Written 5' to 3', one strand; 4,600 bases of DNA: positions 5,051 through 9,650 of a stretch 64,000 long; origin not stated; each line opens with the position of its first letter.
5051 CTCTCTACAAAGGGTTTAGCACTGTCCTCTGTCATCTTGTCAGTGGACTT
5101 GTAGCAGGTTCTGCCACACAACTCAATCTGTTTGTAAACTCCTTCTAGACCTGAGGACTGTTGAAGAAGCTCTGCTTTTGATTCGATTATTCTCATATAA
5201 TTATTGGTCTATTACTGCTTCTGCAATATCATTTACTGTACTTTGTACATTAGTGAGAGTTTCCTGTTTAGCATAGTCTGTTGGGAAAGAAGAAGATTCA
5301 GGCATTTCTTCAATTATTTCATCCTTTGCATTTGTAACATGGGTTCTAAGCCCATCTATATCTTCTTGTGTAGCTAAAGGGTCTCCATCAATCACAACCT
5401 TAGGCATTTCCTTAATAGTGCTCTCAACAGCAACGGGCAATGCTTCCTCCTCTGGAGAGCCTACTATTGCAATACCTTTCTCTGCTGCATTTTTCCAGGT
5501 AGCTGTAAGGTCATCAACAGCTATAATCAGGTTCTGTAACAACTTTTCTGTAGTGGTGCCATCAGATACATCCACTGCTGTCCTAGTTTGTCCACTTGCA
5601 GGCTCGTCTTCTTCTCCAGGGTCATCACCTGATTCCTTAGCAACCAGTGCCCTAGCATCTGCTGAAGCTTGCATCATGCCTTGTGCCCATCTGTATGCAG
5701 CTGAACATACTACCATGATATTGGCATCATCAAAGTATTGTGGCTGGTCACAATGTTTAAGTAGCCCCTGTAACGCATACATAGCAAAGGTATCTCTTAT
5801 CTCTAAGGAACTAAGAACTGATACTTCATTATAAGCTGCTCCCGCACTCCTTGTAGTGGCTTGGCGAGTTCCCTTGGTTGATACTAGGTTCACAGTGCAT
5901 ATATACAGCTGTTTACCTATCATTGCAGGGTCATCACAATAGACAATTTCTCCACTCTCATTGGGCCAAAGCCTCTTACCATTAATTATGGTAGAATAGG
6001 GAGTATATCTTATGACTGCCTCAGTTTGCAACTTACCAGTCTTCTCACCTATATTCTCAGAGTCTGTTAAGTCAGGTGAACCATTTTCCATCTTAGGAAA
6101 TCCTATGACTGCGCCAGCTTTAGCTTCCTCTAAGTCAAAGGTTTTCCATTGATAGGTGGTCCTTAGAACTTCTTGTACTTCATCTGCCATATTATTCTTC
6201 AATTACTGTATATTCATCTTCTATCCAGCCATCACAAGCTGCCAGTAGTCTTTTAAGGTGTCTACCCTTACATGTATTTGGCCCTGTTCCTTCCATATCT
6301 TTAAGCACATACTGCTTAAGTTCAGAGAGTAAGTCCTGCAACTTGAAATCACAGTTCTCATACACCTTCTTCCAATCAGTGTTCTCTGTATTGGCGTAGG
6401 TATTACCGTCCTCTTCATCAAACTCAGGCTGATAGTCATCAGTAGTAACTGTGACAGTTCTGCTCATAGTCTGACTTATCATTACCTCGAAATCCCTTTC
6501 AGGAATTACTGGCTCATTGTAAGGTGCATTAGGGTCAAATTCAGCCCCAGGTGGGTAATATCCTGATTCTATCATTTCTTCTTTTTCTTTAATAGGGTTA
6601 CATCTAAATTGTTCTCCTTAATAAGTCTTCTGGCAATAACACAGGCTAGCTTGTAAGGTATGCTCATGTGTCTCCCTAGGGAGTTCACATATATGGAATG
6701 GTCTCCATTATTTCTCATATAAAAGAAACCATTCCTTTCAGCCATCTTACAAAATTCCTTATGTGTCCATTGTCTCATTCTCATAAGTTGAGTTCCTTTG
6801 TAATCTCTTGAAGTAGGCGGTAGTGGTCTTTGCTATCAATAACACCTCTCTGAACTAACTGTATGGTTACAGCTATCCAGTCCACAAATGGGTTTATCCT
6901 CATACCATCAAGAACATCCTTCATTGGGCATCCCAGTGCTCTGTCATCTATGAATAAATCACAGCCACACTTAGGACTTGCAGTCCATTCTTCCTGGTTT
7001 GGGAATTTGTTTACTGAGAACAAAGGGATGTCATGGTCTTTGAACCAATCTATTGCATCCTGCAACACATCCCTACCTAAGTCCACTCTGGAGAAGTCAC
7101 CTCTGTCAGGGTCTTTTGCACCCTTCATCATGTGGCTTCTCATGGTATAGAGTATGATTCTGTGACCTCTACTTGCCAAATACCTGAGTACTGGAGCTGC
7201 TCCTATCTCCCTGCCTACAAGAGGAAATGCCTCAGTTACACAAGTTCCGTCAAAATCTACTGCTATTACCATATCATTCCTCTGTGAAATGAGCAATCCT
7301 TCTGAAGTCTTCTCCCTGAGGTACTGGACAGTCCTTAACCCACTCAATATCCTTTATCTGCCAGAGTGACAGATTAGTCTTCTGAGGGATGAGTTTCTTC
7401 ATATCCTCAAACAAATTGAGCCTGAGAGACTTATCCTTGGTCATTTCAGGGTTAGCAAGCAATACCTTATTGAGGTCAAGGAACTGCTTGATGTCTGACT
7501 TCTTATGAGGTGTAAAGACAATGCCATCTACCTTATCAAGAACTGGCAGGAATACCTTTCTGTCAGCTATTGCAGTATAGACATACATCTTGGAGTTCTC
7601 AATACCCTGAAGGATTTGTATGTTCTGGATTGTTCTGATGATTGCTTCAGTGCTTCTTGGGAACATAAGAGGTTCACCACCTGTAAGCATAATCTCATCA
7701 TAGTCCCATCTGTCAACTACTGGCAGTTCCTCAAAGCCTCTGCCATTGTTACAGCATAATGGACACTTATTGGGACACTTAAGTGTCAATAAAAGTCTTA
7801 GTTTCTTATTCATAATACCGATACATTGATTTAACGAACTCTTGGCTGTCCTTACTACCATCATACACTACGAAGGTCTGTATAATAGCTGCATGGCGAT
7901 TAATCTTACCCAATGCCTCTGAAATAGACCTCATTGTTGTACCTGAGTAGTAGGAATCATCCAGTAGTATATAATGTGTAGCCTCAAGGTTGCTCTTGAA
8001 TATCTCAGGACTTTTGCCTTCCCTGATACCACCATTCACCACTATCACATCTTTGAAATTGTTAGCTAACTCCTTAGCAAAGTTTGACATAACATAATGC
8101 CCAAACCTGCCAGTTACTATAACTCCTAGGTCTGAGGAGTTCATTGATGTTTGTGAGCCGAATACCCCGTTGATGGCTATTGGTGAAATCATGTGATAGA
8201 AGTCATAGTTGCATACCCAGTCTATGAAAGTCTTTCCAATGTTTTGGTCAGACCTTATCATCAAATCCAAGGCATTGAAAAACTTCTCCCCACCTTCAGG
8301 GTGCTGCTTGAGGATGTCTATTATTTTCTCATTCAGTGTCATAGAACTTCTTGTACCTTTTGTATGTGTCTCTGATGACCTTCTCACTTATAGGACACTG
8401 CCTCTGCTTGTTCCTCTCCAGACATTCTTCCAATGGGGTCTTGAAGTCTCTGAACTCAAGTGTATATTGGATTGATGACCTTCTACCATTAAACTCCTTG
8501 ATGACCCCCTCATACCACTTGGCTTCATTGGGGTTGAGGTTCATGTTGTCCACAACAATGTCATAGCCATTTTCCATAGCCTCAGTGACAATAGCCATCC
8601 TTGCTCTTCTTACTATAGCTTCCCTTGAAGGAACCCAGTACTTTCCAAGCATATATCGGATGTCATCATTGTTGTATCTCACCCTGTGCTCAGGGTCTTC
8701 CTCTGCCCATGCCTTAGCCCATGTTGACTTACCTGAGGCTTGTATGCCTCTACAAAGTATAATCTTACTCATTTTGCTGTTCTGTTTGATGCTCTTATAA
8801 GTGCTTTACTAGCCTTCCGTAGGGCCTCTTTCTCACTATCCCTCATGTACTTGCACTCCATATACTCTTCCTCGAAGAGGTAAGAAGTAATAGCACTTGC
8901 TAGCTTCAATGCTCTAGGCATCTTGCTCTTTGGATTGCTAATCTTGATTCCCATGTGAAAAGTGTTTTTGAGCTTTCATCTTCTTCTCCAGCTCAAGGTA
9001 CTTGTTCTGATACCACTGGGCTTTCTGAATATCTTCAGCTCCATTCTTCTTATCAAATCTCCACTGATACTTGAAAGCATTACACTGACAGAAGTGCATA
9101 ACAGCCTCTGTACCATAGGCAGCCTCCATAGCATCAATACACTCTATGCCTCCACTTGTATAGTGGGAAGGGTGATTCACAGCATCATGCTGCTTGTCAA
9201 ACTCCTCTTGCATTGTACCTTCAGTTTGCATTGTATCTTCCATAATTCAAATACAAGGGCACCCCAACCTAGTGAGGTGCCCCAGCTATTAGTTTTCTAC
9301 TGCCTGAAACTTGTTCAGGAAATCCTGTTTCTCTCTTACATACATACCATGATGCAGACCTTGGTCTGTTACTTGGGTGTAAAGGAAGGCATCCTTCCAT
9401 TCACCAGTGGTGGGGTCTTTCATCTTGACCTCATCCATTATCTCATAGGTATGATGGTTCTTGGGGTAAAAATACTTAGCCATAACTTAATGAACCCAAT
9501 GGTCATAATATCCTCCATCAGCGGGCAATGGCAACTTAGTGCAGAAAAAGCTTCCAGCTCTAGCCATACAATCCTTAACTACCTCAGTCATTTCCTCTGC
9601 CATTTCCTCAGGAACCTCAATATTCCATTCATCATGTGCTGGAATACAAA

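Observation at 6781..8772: Operon of HAD phosphatase, second NrdG-like radical-SAM enzyme, PRTase and T4-Pnk-like kinase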

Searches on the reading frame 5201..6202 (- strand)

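Call 52: search_protein_families(library=pfam, proteins=[window:5201-6202:-], max_evalue=0.01)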
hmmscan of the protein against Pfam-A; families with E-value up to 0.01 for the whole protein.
window:5201-6202:- (333 aa): 0 families

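Call 74: search_protein_families(library=phrogs, proteins=[window:5201-6202:-], max_evalue=0.001)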
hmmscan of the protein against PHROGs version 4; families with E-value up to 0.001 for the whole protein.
window:5201-6202:- (333 aa): 2 families
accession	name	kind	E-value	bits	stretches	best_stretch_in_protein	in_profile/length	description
phrog_2201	-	unknown function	5.4e-05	24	1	128-183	159-217/226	-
phrog_37111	-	unknown function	0.00037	21.7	1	126-180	72-127/130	-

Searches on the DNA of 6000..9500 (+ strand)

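Call 5: search_dna_similar(query=window:6000-9500:+, collection=phages, mode=distant, max_rows=20)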
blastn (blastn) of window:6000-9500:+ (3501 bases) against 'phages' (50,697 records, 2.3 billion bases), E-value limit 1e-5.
Records with a match: 43; places in all: 44; records where one place covers at least 80% of the query: 0.
Best place of each record, by identity: 60-80% 43.
By first word of the organism name: Bacteroides 27; uncultured 10; IAS 2; Bacteriophage 2; Kehishuvirus 1; Kolpuevirus 1.
By host as written in the record: Bacteroides intestinalis DSM 108646 25; - 12; Bacteroides intestinalis APC919/174 2; Bacteroides cellulosilyticus 2; Homo sapiens 2.
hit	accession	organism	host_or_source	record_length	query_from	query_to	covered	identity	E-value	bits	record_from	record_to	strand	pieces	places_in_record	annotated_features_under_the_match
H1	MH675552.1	Bacteroides phage crAss001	Bacteroides intestinalis APC919/174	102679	516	2773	32%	70.4%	1e-30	497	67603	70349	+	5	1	His-Xaa-Ser system radical SAM maturase HxsC-like protein | orotate/hypoxanthine phosphoribosyltransferase | polynucleotide kinase/phosphatase | polynucleotide kinase | hypothetical protein (x2) | and 2 other names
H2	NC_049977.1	Bacteroides phage crAss001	Bacteroides intestinalis APC919/174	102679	516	2773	32%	70.4%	1e-30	497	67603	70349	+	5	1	His-Xaa-Ser system radical SAM maturase HxsC-like protein | orotate/hypoxanthine phosphoribosyltransferase | phosphoheptose isomerase | polynucleotide kinase | hypothetical protein (x2) | and 2 other names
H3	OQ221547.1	Bacteroides phage PhiCrAssBcn12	Bacteroides intestinalis DSM 108646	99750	516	2755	31%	70.3%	3e-26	481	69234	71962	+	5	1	His-Xaa-Ser system radical SAM maturase HxsC-like protein | orotate/hypoxanthine phosphoribosyltransferase | polynucleotide kinase/phosphatase | polynucleotide kinase | hypothetical protein | and 2 other names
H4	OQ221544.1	Bacteroides phage PhiCrAssBcn9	Bacteroides intestinalis DSM 108646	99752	516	2755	31%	70.1%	3e-26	474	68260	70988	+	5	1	His-Xaa-Ser system radical SAM maturase HxsC-like protein | orotate/hypoxanthine phosphoribosyltransferase | polynucleotide kinase/phosphatase | polynucleotide kinase | hypothetical protein | and 2 other names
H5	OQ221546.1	Bacteroides phage PhiCrAssBcn11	Bacteroides intestinalis DSM 108646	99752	516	2755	31%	70.1%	3e-26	474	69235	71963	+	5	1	His-Xaa-Ser system radical SAM maturase HxsC-like protein | orotate/hypoxanthine phosphoribosyltransferase | polynucleotide kinase (x2) | hypothetical protein | zinc-ribbon protein | and 1 other names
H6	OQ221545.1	Bacteroides phage PhiCrAssBcn10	Bacteroides intestinalis DSM 108646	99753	516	2755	31%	70.1%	3e-26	474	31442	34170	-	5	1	His-Xaa-Ser system radical SAM maturase HxsC-like protein | orotate/hypoxanthine phosphoribosyltransferase | polynucleotide kinase/phosphatase | polynucleotide kinase | hypothetical protein | and 2 other names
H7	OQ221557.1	Bacteroides phage PhiCrAssBcn22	Bacteroides intestinalis DSM 108646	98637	516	2755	31%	69.9%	9e-21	454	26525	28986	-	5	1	His-Xaa-Ser system radical SAM maturase HxsC-like protein | orotate/hypoxanthine phosphoribosyltransferase | polynucleotide kinase/phosphatase | polynucleotide kinase | hypothetical protein | and 1 other names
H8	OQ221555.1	Bacteroides phage PhiCrAssBcn20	Bacteroides intestinalis DSM 108646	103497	604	2773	29%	70.8%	1e-30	488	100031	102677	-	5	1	His-Xaa-Ser system radical SAM maturase HxsC-like protein | orotate/hypoxanthine phosphoribosyltransferase | polynucleotide kinase/phosphatase | polynucleotide kinase | hypothetical protein (x2) | and 1 other names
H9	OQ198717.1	Kehishuvirus sp. 'tikkala'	Bacteroides cellulosilyticus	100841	604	2774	29%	69.8%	5e-24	439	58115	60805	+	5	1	His-Xaa-Ser system radical SAM maturase HxsC-like protein | orotate/hypoxanthine phosphoribosyltransferase | polynucleotide kinase | polynucleotide kinase/phosphatase | hypothetical protein (x2) | and 2 other names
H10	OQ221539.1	Bacteroides phage PhiCrAssBcn4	Bacteroides intestinalis DSM 108646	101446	604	2755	28%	70.7%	3e-26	474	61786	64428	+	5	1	His-Xaa-Ser system radical SAM maturase HxsC-like protein | orotate/hypoxanthine phosphoribosyltransferase | polynucleotide kinase/phosphatase | polynucleotide kinase | hypothetical protein | and 2 other names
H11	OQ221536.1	Bacteroides phage PhiCrAssBcn1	Bacteroides intestinalis DSM 108646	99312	604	2755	28%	70.7%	3e-26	474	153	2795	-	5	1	His-Xaa-Ser system radical SAM maturase HxsC-like protein | orotate/hypoxanthine phosphoribosyltransferase | polynucleotide kinase/phosphatase | polynucleotide kinase | hypothetical protein | and 2 other names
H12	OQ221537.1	Bacteroides phage PhiCrAssBcn2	Bacteroides intestinalis DSM 108646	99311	604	2755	28%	70.7%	3e-26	474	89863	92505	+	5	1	His-Xaa-Ser system radical SAM maturase HxsC-like protein | orotate/hypoxanthine phosphoribosyltransferase | polynucleotide kinase/phosphatase | polynucleotide kinase | hypothetical protein | and 2 other names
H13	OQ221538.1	Bacteroides phage PhiCrAssBcn3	Bacteroides intestinalis DSM 108646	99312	604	2755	28%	70.7%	3e-26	474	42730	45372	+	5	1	His-Xaa-Ser system radical SAM maturase HxsC-like protein | orotate/hypoxanthine phosphoribosyltransferase | polynucleotide kinase/phosphatase | polynucleotide kinase | hypothetical protein | and 2 other names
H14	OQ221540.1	Bacteroides phage PhiCrAssBcn5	Bacteroides intestinalis DSM 108646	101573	604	2755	28%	70.7%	3e-26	474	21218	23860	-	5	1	His-Xaa-Ser system radical SAM maturase HxsC-like protein | orotate/hypoxanthine phosphoribosyltransferase | polynucleotide kinase/phosphatase | polynucleotide kinase | hypothetical protein | and 2 other names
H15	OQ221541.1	Bacteroides phage PhiCrAssBcn6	Bacteroides intestinalis DSM 108646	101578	604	2755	28%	70.7%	3e-26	474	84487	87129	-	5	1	His-Xaa-Ser system radical SAM maturase HxsC-like protein | orotate/hypoxanthine phosphoribosyltransferase | polynucleotide kinase/phosphatase | polynucleotide kinase | hypothetical protein | and 2 other names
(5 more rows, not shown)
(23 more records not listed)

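Call 7: get_annotated_region(hit=H1, flank=6000)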
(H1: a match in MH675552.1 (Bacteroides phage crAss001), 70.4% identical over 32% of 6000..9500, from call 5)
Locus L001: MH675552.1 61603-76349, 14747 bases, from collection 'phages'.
description: Bacteroides phage crAss001, complete genome.
organism: Bacteroides phage crAss001 (NCBI taxid 2301731)
taxonomy: Viruses; Duplodnaviria; Heunggongvirae; Uroviricota; Caudoviricetes; Crassvirales; Steigviridae; Asinivirinae; Kehishuvirus; Kehishuvirus primarius
host: Bacteroides intestinalis APC919/174; source: -; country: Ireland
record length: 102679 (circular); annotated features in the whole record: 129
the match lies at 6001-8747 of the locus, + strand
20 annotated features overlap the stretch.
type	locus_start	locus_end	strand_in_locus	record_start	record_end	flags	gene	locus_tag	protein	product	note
CDS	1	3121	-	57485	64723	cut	-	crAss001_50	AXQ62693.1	putative RNA polymerase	Gp50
CDS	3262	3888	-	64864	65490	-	-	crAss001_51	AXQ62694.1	hypothetical protein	Gp51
CDS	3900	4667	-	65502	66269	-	-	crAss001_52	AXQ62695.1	von Willebrand factor type A-like domain containing protein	Gp52; contains von Willebrand factor type A-like domain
CDS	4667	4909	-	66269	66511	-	-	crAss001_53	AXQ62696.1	nuclear pore complex-type fold containing protein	Gp53; contains nuclear pore complex-type fold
CDS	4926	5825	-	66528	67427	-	-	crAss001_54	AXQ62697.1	thymidylate synthase, flavin-dependent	Gp54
CDS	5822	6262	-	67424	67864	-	-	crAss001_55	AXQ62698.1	HicA toxin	Gp55; HicA toxin (mRNAse)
CDS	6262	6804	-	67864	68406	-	-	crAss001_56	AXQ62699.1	His-Xaa-Ser system radical SAM maturase HxsC-like protein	Gp56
CDS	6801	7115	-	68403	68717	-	-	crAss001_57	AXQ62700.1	hypothetical protein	Gp57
CDS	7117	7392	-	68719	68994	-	-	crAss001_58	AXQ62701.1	zinc-ribbon protein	Gp58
CDS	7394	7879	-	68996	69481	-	-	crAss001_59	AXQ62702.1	orotate/hypoxanthine phosphoribosyltransferase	Gp59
CDS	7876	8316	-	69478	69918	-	-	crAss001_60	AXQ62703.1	polynucleotide kinase/phosphatase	Gp60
CDS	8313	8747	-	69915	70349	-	-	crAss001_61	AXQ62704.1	polynucleotide kinase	Gp61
CDS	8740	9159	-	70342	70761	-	-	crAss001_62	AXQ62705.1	hypothetical protein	Gp62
CDS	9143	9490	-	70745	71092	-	-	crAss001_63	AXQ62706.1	hypothetical protein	Gp63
CDS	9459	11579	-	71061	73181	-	-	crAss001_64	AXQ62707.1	DNA polymerase I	Gp64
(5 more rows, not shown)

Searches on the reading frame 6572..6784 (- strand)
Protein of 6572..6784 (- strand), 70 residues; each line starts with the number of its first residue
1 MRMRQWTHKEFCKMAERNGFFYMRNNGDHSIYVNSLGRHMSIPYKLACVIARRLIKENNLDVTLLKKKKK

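Call 3: search_protein_families(library=pfam, proteins=[window:6572-6784:-], max_evalue=1)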
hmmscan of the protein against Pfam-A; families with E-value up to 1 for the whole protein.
window:6572-6784:- (70 aa): 2 families
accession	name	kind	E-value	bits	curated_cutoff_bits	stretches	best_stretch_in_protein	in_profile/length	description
PF07927.17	HicA_toxin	-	4.9e-05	23.8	27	1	9-45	2-39/58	HicA toxin of bacterial toxin-antitoxin,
PF14238.11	DUF4340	-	0.032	14.9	25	1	13-69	66-122/183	Domain of unknown function (DUF4340)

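Call 4: search_protein_families(library=phrogs, proteins=[window:6572-6784:-], max_evalue=0.01)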
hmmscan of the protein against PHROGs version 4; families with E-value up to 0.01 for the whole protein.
window:6572-6784:- (70 aa): 1 family
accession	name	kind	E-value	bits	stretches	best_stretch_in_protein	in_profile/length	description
phrog_353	-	moron, auxiliary metabolic gene and host takeover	0.0001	23.3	1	3-45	2-46/73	toxin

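Call 83: search_protein_families(library=padloc, proteins=[window:6572-6784:-], max_evalue=0.01)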
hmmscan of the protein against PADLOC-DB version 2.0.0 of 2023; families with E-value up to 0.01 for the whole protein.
window:6572-6784:- (70 aa): 0 families
